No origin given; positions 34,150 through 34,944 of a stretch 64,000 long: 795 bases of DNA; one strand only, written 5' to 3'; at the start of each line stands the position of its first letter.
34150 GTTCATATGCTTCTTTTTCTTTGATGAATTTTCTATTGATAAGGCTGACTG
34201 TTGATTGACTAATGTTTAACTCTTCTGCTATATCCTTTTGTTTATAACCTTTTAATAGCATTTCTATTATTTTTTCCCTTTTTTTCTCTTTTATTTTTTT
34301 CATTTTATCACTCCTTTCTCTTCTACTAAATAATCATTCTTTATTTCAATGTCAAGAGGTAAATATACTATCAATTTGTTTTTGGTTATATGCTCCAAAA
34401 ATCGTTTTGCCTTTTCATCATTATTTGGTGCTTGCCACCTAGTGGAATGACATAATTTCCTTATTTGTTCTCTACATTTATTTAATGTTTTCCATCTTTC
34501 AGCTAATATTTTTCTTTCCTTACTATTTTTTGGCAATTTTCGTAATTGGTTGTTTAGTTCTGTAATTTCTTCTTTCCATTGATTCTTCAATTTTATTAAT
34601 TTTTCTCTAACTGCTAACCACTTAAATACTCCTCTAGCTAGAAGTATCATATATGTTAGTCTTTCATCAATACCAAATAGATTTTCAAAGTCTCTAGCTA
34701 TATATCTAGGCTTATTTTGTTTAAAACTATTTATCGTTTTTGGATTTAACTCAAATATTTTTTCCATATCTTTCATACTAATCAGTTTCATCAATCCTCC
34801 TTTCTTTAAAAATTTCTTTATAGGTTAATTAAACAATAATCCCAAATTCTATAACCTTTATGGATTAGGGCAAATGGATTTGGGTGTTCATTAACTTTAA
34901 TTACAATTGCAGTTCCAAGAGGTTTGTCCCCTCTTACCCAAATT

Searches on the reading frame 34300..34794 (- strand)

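Call 16: search_protein_families(library=pfam, proteins=[window:34300-34794:-], max_evalue=0.01)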
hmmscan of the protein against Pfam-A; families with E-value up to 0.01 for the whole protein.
window:34300-34794:- (164 aa): 0 families

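Call 54: search_protein_families(library=phrogs, proteins=[window:34300-34794:-], max_evalue=0.01)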
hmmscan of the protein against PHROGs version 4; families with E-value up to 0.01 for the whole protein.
window:34300-34794:- (164 aa): 1 family
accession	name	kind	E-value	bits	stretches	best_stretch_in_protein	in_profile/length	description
phrog_37588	-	unknown function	0.0024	19.1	1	73-118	26-72/79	-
